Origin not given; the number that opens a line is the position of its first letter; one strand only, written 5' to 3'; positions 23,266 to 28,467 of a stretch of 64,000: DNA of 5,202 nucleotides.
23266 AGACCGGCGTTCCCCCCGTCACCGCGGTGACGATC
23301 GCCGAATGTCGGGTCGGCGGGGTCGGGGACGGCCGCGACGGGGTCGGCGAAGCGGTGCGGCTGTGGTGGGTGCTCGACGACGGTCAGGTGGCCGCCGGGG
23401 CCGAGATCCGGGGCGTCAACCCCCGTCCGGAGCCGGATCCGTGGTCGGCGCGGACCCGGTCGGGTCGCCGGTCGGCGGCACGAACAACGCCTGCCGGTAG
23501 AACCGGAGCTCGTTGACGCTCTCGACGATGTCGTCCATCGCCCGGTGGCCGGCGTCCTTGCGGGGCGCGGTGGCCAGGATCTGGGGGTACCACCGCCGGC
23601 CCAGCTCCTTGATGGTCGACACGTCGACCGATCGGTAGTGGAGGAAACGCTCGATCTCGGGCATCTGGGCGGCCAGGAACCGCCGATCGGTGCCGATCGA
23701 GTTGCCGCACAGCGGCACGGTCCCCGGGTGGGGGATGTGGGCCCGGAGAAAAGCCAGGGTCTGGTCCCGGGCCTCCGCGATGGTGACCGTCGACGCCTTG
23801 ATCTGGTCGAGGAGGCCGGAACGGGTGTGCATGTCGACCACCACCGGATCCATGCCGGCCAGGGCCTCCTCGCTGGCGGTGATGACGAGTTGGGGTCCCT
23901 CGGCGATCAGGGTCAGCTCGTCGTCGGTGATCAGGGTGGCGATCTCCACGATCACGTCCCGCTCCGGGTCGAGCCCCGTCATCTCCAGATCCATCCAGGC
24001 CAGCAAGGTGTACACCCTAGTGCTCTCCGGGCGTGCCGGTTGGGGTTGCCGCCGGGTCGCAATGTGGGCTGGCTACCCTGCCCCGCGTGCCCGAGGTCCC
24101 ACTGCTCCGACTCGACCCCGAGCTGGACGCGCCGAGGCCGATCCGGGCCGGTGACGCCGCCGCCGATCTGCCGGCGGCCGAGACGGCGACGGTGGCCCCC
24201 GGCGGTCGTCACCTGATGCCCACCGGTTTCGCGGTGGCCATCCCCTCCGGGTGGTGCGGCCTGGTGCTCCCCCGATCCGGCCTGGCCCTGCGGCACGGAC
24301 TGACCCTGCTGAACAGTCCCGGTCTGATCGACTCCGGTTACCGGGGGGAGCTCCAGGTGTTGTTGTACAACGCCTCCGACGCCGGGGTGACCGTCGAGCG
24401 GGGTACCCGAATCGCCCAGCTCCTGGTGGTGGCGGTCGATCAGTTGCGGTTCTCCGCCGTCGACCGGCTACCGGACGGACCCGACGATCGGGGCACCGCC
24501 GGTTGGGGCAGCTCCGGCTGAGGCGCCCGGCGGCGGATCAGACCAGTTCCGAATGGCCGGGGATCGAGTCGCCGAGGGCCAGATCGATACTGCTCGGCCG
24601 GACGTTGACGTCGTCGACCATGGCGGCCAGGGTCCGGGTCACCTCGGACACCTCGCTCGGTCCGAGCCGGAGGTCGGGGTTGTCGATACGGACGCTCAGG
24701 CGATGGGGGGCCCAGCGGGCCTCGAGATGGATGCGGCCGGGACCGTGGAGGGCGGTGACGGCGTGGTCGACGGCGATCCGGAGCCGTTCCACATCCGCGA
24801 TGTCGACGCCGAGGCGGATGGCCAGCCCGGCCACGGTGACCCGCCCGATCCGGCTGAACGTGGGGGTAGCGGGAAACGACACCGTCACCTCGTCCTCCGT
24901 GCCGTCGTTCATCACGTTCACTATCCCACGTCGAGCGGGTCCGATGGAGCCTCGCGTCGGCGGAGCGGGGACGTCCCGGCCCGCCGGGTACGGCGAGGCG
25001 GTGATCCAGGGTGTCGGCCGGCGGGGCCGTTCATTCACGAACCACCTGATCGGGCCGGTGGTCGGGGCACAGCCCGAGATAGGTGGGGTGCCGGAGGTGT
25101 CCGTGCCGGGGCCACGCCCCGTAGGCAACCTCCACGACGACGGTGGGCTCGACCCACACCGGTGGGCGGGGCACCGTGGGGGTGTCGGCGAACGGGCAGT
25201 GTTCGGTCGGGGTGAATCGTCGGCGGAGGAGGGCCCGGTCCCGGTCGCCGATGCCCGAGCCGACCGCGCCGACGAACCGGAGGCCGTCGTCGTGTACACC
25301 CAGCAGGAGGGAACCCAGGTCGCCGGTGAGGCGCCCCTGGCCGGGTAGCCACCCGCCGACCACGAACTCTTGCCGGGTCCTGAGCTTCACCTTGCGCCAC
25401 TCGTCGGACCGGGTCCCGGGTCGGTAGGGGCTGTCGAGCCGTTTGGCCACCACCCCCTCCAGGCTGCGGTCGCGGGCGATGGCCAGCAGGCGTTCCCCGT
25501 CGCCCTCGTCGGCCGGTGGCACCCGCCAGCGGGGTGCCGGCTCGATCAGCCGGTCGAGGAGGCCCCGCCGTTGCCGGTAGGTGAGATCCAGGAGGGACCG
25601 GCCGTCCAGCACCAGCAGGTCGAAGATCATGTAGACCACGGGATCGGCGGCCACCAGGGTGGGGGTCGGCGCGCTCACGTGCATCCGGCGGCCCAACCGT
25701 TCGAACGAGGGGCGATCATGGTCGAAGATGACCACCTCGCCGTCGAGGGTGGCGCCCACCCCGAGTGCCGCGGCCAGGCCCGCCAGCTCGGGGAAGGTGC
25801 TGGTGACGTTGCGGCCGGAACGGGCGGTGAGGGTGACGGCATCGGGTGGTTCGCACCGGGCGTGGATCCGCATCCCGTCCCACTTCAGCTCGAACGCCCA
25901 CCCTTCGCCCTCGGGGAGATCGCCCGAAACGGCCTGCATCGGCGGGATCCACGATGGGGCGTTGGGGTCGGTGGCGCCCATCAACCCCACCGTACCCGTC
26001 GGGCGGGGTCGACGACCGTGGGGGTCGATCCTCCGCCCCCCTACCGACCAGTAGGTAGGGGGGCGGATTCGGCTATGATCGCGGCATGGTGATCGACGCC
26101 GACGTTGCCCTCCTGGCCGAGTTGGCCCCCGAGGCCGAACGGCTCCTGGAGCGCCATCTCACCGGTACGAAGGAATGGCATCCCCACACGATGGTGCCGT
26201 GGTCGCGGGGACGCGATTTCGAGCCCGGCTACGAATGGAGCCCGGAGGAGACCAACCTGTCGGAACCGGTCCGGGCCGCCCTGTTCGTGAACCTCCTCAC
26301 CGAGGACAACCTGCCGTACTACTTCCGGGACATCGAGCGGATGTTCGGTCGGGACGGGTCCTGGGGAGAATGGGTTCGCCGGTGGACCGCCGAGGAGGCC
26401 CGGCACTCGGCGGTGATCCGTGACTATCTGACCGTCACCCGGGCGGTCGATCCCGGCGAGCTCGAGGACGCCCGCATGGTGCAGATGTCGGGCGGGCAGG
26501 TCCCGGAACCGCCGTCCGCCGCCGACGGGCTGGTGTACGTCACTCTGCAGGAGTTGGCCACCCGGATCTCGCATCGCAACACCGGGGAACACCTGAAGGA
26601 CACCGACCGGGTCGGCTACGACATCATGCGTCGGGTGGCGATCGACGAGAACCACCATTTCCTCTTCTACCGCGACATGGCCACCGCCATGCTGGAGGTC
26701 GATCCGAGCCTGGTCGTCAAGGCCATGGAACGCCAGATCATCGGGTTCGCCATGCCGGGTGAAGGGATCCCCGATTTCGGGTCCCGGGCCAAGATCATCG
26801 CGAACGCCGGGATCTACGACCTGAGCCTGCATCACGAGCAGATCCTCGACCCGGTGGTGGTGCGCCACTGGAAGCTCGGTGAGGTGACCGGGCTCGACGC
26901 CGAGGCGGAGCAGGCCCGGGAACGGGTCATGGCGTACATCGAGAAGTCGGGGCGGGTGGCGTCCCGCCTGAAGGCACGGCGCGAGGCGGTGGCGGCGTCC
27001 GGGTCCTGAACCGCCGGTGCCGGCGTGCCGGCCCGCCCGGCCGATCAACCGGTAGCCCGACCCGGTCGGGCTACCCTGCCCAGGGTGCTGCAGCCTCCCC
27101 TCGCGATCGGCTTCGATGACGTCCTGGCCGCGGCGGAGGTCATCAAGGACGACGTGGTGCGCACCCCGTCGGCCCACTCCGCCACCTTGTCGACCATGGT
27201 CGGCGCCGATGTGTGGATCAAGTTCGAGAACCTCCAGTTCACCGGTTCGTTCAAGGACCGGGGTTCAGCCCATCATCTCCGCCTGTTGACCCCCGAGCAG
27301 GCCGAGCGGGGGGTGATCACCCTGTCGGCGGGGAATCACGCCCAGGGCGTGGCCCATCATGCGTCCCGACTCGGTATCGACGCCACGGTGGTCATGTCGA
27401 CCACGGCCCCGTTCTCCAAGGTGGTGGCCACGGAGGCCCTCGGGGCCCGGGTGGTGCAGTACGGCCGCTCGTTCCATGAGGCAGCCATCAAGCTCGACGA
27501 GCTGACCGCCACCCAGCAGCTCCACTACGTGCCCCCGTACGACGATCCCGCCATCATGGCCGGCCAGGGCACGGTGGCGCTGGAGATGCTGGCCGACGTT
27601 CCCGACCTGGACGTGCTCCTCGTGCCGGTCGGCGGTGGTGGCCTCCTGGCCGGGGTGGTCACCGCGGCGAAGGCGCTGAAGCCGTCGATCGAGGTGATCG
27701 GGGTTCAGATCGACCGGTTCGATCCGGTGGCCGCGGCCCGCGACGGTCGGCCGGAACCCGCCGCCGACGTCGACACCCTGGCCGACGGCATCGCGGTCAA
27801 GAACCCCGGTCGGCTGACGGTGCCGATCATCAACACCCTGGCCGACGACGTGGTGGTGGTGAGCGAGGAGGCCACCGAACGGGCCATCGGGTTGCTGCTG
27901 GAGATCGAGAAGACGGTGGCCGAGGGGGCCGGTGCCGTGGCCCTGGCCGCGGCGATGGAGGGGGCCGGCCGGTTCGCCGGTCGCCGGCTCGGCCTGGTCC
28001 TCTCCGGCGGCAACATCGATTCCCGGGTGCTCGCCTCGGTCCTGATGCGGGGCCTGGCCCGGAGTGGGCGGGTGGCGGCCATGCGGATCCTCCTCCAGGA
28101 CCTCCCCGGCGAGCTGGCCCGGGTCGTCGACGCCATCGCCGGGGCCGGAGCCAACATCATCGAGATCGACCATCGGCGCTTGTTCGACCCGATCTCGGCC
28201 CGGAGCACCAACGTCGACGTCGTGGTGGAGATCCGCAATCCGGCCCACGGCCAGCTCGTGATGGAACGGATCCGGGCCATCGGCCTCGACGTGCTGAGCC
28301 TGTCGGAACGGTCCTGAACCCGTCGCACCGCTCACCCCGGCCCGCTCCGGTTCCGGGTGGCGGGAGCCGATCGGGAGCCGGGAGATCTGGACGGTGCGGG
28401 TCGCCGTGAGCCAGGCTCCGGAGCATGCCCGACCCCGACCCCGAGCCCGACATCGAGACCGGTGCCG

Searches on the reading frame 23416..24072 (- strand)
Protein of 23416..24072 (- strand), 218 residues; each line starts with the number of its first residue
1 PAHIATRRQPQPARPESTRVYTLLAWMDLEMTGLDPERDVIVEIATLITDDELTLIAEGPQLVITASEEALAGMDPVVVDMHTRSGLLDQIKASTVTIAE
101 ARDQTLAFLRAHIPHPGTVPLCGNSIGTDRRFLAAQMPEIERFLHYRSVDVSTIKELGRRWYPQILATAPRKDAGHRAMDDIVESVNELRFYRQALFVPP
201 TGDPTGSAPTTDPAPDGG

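Call 36: search_protein_families(library=pfam, proteins=[window:23416-24072:-], max_evalue=0.0001)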
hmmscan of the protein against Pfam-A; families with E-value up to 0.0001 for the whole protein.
window:23416-24072:- (218 aa): 1 family
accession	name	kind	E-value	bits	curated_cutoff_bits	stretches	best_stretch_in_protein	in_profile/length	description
PF00929.31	RNase_T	-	2.5e-30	106.6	24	1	26-188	2-163/164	Exonuclease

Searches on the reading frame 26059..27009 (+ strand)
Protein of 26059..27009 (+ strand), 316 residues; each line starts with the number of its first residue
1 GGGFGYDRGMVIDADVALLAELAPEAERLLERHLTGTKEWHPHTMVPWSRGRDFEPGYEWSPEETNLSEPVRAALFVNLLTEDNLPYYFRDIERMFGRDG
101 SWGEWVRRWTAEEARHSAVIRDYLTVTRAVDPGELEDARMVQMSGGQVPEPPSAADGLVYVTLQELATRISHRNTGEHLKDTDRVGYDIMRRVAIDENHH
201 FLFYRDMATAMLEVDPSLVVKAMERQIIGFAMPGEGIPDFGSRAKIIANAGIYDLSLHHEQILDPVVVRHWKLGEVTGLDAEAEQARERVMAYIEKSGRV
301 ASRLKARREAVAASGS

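Call 36: search_protein_families(library=pfam, proteins=[window:26059-27009:+], max_evalue=0.0001)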
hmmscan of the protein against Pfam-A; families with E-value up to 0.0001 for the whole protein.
window:26059-27009:+ (316 aa): 1 family
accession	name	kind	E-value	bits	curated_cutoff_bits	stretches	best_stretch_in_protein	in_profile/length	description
PF03405.20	FA_desaturase_2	-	1.6e-62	211.7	22.7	1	16-309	3-312/325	Fatty acid desaturase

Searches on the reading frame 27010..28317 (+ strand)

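Call 36: search_protein_families(library=pfam, proteins=[window:27010-28317:+], max_evalue=0.0001)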
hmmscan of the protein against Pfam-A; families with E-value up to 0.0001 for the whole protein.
window:27010-28317:+ (435 aa): 2 families
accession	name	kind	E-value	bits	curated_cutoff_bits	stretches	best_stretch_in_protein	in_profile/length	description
PF00291.31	PALP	-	2.5e-76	257.3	35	1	47-333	3-295/295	Pyridoxal-phosphate dependent enzyme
PF01842.31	ACT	-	1.3e-05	25.3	27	1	359-423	4-63/66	ACT domain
